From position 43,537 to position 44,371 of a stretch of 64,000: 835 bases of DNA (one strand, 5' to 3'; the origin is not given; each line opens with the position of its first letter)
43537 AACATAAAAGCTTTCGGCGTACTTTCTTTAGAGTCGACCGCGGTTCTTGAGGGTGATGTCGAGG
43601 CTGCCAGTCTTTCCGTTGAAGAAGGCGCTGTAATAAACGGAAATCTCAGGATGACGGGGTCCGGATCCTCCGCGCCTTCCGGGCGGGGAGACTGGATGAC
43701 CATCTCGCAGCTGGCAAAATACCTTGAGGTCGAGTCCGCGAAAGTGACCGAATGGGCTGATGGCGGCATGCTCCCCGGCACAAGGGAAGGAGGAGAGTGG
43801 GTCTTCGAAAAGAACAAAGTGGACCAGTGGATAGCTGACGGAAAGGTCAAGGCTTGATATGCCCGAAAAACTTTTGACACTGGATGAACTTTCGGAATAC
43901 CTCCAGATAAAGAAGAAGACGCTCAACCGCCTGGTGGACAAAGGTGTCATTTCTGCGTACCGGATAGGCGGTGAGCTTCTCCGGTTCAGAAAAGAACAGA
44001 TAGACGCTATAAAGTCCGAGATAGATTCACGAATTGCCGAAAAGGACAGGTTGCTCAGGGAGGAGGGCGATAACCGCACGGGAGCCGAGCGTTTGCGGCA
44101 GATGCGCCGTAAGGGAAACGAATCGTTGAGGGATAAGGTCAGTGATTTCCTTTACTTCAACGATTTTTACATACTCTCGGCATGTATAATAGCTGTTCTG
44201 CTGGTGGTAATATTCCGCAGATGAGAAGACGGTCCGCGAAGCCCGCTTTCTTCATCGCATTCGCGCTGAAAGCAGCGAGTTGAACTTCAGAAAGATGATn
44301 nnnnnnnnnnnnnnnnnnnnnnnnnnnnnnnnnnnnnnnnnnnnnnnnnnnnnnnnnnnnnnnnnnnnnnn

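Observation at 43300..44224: Bactofilin cytoskeletal domain fused to an excisionase-type HTH, followed by a membrane-anchored HTH protein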

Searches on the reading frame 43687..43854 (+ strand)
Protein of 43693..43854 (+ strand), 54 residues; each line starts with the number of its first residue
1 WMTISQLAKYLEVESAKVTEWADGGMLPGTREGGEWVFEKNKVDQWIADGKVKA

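Call 32: search_solved_structures(query=window:43693-43854:+, max_evalue=10, show_alignments=3)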
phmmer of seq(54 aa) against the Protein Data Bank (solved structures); distinct sequences matched with E-value up to 10: 3.
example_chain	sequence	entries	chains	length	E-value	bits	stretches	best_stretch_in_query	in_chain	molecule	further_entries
4h73_A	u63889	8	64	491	0.94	13.1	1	30-48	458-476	Aldehyde dehydrogenase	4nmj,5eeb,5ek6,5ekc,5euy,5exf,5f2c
4fo1_A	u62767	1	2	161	1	13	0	12-41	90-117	Lincosamide resistance protein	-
4wh5_A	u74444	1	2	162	1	13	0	12-41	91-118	Lincosamide resistance protein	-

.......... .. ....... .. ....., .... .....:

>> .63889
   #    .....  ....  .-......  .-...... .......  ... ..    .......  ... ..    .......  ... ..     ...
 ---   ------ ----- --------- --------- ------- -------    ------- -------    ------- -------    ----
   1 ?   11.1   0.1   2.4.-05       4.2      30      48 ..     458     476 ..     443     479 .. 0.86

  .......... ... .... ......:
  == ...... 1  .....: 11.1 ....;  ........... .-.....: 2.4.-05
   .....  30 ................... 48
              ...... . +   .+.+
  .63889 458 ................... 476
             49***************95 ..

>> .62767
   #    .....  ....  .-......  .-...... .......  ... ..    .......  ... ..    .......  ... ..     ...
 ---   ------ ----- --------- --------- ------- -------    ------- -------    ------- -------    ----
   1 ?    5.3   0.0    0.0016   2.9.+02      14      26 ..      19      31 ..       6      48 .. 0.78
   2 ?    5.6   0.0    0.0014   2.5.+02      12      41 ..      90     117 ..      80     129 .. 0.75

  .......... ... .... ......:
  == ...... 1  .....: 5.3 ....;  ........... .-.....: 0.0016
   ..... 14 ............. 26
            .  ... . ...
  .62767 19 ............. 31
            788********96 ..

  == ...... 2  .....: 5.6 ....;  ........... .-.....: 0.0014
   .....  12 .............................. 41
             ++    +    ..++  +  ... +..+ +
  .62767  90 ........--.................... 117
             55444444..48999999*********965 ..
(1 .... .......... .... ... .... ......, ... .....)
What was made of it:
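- Tried and rejected: Single-sequence PDB search with A's HTH: only chance hits (call 32).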

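Call 46: search_solved_structures(query=A3, max_evalue=1, show_alignments=5)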
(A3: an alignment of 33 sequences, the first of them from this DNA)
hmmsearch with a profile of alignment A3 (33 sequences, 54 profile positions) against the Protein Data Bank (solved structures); distinct sequences matched with E-value up to 1: 10.
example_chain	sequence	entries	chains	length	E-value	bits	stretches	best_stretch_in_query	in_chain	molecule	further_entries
5i41_B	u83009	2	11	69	0.0021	20.8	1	3-40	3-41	Chromosome-anchoring protein RacA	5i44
4j2n_A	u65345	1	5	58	0.0046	19.7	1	5-44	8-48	Gp37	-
6amk_A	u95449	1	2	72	0.0093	18.7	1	3-34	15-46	Putative DNA-binding protein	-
6ama_A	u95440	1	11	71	0.0098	18.6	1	3-33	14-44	Putative DNA-binding protein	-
7lwr_A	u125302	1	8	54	0.033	16.9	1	5-50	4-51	Terminase, small subunit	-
5w8y_A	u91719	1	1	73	0.1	15.3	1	6-33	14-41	protein XPH1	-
3bd1_A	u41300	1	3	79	0.27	14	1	6-33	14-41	Cro protein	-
4r1h_A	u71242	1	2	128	0.55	13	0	2-21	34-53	Lmo0741 protein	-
7lw0_A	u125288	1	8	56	0.64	12.8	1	5-51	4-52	Terminase small subunit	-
1aw9_A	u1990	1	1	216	0.69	12.7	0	27-51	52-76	GLUTATHIONE S-TRANSFERASE III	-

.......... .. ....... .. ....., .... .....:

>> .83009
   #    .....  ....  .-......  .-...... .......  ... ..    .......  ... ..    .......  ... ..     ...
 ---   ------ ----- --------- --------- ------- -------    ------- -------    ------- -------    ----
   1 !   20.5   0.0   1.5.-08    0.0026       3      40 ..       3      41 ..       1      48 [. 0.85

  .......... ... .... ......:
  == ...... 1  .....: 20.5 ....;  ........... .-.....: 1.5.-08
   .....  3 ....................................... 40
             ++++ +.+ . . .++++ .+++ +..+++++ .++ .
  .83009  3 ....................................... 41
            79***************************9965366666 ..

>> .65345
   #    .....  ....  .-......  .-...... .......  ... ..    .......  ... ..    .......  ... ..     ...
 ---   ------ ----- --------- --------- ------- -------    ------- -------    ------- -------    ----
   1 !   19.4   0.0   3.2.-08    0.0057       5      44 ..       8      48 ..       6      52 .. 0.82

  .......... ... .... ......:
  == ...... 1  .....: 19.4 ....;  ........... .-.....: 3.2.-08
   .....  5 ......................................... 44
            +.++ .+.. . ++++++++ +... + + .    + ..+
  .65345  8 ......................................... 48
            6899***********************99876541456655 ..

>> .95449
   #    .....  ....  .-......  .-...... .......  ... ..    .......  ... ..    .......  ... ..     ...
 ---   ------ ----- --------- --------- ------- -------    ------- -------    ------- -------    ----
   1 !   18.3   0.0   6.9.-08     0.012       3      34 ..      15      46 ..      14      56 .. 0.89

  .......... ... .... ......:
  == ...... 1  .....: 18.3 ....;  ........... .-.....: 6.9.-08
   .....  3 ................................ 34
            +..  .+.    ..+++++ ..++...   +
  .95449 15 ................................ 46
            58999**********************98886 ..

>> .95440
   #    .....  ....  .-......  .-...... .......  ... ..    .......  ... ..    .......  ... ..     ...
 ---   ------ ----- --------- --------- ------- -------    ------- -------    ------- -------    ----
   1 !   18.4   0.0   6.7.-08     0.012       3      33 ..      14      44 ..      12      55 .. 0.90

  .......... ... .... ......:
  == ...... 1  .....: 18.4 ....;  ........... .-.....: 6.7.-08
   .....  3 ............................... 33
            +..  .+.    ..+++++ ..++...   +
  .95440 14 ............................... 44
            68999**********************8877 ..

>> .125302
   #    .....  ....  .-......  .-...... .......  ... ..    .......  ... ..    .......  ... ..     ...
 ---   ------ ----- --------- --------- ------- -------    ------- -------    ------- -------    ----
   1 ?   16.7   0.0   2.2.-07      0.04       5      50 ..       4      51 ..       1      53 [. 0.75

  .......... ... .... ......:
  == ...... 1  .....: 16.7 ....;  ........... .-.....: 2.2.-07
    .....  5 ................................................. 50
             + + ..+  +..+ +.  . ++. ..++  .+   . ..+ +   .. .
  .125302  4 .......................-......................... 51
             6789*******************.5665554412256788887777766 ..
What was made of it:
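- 43693..43839 (+): MerR/Xis-type winged HTH of A (aa 132-180) with charge-reversed DNA-contact positions (E143, E151, E170; wing E166-W167-V168). Profile against PDB: RacA E=0.0021 (call 46).
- On RacA-type chromosome anchor: RacA is the best PDB profile hit (E=0.0021), but its Arg aligns with the conserved E/D of A (call 46).
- Tried and rejected: The profile search was needed (call 46).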

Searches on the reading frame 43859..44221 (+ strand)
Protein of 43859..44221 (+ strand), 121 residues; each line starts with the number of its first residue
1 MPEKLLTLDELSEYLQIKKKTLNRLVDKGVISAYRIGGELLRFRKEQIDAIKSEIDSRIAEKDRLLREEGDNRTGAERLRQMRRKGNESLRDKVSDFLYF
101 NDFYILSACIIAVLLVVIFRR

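Call 3: search_protein_families(library=pfam, proteins=[window:43859-44221:+], max_evalue=0.1)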
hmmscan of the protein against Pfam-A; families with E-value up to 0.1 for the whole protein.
window:43859-44221:+ (121 aa): 4 families
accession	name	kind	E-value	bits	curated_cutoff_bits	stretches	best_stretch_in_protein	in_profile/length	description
PF12728.13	HTH_17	-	1.3e-10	41.8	27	1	5-51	1-46/51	Helix-turn-helix domain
PF13591.12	MerR_2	-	0.009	16.2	29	1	6-52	1-46/84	MerR HTH family regulatory protein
PF10925.13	DUF2680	-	0.021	15.4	25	0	13-32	15-34/57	Protein of unknown function (DUF2680)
PF13411.12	MerR_1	-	0.093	13.3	21.6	0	7-52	2-47/69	MerR HTH family regulatory protein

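Call 4: search_protein_families(library=ncbifam, proteins=[window:43859-44221:+], max_evalue=0.1)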
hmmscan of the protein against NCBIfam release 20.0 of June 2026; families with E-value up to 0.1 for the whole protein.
window:43859-44221:+ (121 aa): 4 families
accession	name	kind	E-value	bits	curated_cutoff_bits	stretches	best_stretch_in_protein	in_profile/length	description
TIGR01764.1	excise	domain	6.5e-12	45.6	28.8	1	5-50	1-45/49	excisionase family DNA-binding protein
NF047737.1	antiphage_MADS1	equivalog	2.5e-10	40.5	80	1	3-50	1-47/49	methylation-associated defense system helix-turn-helix domain-containing protein MAD1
NF033787.1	HTH_BldC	subfamily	0.00061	19.6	77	1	4-51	1-48/49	BldC family transcriptional regulator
NF006328.0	PRK08558.1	equivalog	0.0025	17.4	184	1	4-63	22-80/238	adenine phosphoribosyltransferase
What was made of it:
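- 43871..44011 (+): Winged HTH of B (aa 5-51). In this genome it keeps the canonical contact residues K20, T21, R24, R42 and R44. HTH_17 E=1.3e-10 and TIGR01764 E=6.5e-12 (calls 3, 4).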

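Call 17: find_homologous_proteins(query=window:43859-44221:+, max_evalue=0.001)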
Query window:43859-44221:+ (121 aa): 629 proteins with E <= 0.001 among 654 candidates; the best 120 are listed.
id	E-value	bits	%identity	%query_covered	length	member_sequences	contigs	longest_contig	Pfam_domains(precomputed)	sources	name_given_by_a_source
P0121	6.1e-69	247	100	100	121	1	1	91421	PF12728.14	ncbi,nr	ncbi:MAG: helix-turn-helix domain-containing protein [Candidatus Omnitrophica bacterium]|nr:helix-tu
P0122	2.4e-37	145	64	100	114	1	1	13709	PF12728.14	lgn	-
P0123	5.3e-37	144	64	99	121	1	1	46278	PF12728.14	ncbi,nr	ncbi:MAG: helix-turn-helix domain-containing protein [Candidatus Omnitrophota bacterium]|nr:helix-tu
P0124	1.9e-36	142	61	99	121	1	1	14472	PF12728.14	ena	-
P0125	2.5e-36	142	63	99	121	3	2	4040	PF12728.14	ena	-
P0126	5.8e-36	141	60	99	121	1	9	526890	PF12728.14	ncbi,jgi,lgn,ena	-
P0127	2.4e-35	139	59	99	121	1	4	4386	PF12728.14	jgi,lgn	jgi:excisionase family DNA binding protein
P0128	4.2e-35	138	58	99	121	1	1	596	PF12728.14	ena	-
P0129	5.5e-35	138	58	99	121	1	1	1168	PF12728.14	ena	-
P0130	1.0e-34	137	59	99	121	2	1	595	PF12728.14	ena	-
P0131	1.8e-34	136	59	90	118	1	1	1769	PF12728.14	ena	-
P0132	6.2e-34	134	58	99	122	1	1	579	PF12728.14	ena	-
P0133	6.9e-34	134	54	99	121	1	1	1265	PF12728.14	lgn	-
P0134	7.6e-34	134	61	86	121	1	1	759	PF12728.14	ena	-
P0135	2.0e-33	133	59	99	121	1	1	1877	PF12728.14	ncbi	-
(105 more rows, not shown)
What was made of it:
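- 43859..44224 (+): ORF B: tail-anchored wHTH membrane protein, 121 aa including the stop codon. Its start lies 1 nt after A's stop. There are 629 homologous clusters, and all that carry a source name are named Omnitrophota/Omnitrophica (call 17).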

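Call 38: predict_structure(alignment_id=A2)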
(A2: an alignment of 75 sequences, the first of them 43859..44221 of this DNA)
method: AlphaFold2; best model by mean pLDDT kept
length: 121 residues; sequences in the alignment: 75
mean_pLDDT: 69.3   pTM: 0.40
mean pLDDT of the five models: 69.3, 66.9, 62.8, 62.2, 62.0
residues with pLDDT >= 90: 10; 70-90: 54; 50-70: 34; < 50: 23
segments of 3 or more residues with pLDDT < 50: 67-77, 79-88
pLDDT, mean of each block of 10 residues (from residue 1): 71 79 76 66 78 71 54 48 49 66 81 93 68
secondary structure, 60 per line:
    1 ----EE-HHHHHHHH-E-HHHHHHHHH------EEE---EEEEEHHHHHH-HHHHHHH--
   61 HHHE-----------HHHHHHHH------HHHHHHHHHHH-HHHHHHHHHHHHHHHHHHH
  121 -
elements in order: H8-15 H19-27 E34-36 E40-44 H45-50 H52-58 H76-83 H90-100 H102-120
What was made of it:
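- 44012..44143 (+): Charged linker of B (aa 52-95), variable in sequence and mostly low-confidence in the model. pLDDT <50 for aa 67-88 (call 38).
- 44156..44215 (+): C-terminal transmembrane helix (tail anchor) of B (about aa 100-119); only RR follows it. AF2 helix 102-120 with pLDDT 81-93 (call 38).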

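Call 70: search_protein_families(library=padloc, proteins=[window:43859-44221:+], max_evalue=0.01)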
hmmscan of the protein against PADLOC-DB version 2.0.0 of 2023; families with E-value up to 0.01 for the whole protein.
window:43859-44221:+ (121 aa): 3 families
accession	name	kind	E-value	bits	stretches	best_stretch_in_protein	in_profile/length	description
PDLC04133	mad1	-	4.2e-07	28.2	1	1-58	1-57/60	mads_1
PDLC03106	Specificity_I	-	0.0028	14.6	1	12-67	187-242/461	Type I specificity subunit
PDLC04161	HEC-07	-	0.0051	13.8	1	38-94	332-388/553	-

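Call 75: fold_search(model_id=the predicted structure, library=pdb)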
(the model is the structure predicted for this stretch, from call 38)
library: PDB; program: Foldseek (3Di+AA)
matches with E <= 10: 594; with E <= 0.001: 0
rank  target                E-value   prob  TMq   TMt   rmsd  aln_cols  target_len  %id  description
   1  6ama_B                8.6e-03  1.00  0.38  0.77   1.7        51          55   27  Structure of S. coelicolor/S. venezuelae BldC-smeA-ssfA complex to 3.09 Angstrom (released 2018-03-28)
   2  6ama_P                1.3e-02  1.00  0.39  0.77   2.2        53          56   26  Structure of S. coelicolor/S. venezuelae BldC-smeA-ssfA complex to 3.09 Angstrom (released 2018-03-28)
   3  5i44_A                1.5e-02  1.00  0.38  0.63   4.3        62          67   21  Structure of RacA-DNA complex; P21 form (released 2016-05-04)
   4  5d8c_B                1.7e-02  0.98  0.39  0.37  13.4       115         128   16  Crystal structure of HiNmlR, a MerR family regulator lacking the sensor domain, bound to promoter DNA (released 2016-06-29)
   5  6ama_Y                2.1e-02  1.00  0.38  0.75   1.7        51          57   27  Structure of S. coelicolor/S. venezuelae BldC-smeA-ssfA complex to 3.09 Angstrom (released 2018-03-28)
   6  5xbt_A                2.3e-02  0.97  0.41  0.19  14.8       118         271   21  The structure of BrlR bound to c-di-GMP (released 2018-05-02)
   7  5i44_B                2.5e-02  1.00  0.38  0.63   4.5        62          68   21  Structure of RacA-DNA complex; P21 form (released 2016-05-04)
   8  6ama_H                2.6e-02  1.00  0.39  0.78   1.6        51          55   27  Structure of S. coelicolor/S. venezuelae BldC-smeA-ssfA complex to 3.09 Angstrom (released 2018-03-28)
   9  2zhg_A                2.6e-02  0.94  0.37  0.37  14.6       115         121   20  Crystal structure of SoxR in complex with DNA (released 2008-03-25)
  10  5d8c_A                2.8e-02  0.96  0.38  0.37  13.6       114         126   16  Crystal structure of HiNmlR, a MerR family regulator lacking the sensor domain, bound to promoter DNA (released 2016-06-29)
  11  5d90_C                2.8e-02  0.95  0.37  0.34  15.7       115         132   16  Crystal structure of HiNmlR, a MerR family regulator lacking the sensor domain, bound to promoter DNA (released 2016-06-29)
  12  4r4e_A                3.9e-02  0.99  0.37  0.52   4.5        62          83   16  Structure of GlnR-DNA complex (released 2015-03-04)
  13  5i44_G                3.9e-02  0.99  0.39  0.65   7.7        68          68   20  Structure of RacA-DNA complex; P21 form (released 2016-05-04)
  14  5d90_A                3.9e-02  0.93  0.38  0.36  13.0       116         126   15  Crystal structure of HiNmlR, a MerR family regulator lacking the sensor domain, bound to promoter DNA (released 2016-06-29)
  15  6amk_B                4.4e-02  1.00  0.38  0.82   1.6        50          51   26  Structure of Streptomyces venezuelae BldC-whiI opt complex (released 2018-03-28)
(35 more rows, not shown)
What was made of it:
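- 43871..44011 (+): AF2 plus Foldseek hit BldC (rmsd 1.6-1.7 A), RacA and Xis (calls 38, 75).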

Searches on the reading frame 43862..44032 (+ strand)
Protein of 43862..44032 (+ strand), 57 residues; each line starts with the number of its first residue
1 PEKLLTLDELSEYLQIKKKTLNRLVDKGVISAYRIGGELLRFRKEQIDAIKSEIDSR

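Call 47: search_solved_structures(query=A4, max_evalue=1, show_alignments=4)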
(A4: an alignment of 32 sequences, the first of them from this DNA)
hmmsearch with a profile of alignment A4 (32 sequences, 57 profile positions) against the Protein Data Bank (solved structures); distinct sequences matched with E-value up to 1: 20.
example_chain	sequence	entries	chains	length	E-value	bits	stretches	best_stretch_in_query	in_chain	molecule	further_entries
8vd6_A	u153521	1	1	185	1.1e-10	44.2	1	6-31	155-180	CAP REPEAT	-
4j2n_A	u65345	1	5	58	1.3e-05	27.9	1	6-51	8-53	Gp37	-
1y6u_A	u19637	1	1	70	0.021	17.7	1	5-29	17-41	Excisionase from transposon Tn916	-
5ui5_I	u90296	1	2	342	0.046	16.6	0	4-30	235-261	RNA polymerase sigma factor RpoN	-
6ama_A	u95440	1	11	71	0.067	16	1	2-51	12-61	Putative DNA-binding protein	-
6amk_A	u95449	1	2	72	0.069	16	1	4-54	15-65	Putative DNA-binding protein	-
4r1h_A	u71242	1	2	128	0.1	15.5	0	2-23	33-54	Lmo0741 protein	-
8pkn_A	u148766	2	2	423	0.1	15.4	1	16-35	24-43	3-hydroxy-3-methylglutaryl-coenzyme A reductase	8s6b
2q1l_A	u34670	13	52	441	0.11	15.4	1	16-35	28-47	3-hydroxy-3-methylglutaryl-coenzyme A reductase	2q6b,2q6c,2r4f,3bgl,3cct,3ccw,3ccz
1dq8_A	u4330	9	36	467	0.12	15.3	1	16-35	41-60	PROTEIN (HMG-COA REDUCTASE) | HMG-COA REDUCTASE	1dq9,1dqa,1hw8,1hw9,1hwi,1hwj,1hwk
3snv_A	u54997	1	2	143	0.15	14.9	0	33-45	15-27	Symfoil-4T/Permutation #1 synthetic protein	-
3cr7_A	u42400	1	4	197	0.25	14.2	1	23-42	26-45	Adenylyl-sulfate kinase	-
1d6j_A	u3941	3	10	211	0.28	14.1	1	23-42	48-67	ADENOSINE-5'PHOSPHOSULFATE KINASE | Adenylylsulfate kinase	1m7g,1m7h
4ham_A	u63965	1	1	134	0.39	13.6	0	2-23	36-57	Lmo2241 protein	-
2ia0_A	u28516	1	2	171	0.4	13.6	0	5-35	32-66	Putative HTH-type transcriptional regulator PF0864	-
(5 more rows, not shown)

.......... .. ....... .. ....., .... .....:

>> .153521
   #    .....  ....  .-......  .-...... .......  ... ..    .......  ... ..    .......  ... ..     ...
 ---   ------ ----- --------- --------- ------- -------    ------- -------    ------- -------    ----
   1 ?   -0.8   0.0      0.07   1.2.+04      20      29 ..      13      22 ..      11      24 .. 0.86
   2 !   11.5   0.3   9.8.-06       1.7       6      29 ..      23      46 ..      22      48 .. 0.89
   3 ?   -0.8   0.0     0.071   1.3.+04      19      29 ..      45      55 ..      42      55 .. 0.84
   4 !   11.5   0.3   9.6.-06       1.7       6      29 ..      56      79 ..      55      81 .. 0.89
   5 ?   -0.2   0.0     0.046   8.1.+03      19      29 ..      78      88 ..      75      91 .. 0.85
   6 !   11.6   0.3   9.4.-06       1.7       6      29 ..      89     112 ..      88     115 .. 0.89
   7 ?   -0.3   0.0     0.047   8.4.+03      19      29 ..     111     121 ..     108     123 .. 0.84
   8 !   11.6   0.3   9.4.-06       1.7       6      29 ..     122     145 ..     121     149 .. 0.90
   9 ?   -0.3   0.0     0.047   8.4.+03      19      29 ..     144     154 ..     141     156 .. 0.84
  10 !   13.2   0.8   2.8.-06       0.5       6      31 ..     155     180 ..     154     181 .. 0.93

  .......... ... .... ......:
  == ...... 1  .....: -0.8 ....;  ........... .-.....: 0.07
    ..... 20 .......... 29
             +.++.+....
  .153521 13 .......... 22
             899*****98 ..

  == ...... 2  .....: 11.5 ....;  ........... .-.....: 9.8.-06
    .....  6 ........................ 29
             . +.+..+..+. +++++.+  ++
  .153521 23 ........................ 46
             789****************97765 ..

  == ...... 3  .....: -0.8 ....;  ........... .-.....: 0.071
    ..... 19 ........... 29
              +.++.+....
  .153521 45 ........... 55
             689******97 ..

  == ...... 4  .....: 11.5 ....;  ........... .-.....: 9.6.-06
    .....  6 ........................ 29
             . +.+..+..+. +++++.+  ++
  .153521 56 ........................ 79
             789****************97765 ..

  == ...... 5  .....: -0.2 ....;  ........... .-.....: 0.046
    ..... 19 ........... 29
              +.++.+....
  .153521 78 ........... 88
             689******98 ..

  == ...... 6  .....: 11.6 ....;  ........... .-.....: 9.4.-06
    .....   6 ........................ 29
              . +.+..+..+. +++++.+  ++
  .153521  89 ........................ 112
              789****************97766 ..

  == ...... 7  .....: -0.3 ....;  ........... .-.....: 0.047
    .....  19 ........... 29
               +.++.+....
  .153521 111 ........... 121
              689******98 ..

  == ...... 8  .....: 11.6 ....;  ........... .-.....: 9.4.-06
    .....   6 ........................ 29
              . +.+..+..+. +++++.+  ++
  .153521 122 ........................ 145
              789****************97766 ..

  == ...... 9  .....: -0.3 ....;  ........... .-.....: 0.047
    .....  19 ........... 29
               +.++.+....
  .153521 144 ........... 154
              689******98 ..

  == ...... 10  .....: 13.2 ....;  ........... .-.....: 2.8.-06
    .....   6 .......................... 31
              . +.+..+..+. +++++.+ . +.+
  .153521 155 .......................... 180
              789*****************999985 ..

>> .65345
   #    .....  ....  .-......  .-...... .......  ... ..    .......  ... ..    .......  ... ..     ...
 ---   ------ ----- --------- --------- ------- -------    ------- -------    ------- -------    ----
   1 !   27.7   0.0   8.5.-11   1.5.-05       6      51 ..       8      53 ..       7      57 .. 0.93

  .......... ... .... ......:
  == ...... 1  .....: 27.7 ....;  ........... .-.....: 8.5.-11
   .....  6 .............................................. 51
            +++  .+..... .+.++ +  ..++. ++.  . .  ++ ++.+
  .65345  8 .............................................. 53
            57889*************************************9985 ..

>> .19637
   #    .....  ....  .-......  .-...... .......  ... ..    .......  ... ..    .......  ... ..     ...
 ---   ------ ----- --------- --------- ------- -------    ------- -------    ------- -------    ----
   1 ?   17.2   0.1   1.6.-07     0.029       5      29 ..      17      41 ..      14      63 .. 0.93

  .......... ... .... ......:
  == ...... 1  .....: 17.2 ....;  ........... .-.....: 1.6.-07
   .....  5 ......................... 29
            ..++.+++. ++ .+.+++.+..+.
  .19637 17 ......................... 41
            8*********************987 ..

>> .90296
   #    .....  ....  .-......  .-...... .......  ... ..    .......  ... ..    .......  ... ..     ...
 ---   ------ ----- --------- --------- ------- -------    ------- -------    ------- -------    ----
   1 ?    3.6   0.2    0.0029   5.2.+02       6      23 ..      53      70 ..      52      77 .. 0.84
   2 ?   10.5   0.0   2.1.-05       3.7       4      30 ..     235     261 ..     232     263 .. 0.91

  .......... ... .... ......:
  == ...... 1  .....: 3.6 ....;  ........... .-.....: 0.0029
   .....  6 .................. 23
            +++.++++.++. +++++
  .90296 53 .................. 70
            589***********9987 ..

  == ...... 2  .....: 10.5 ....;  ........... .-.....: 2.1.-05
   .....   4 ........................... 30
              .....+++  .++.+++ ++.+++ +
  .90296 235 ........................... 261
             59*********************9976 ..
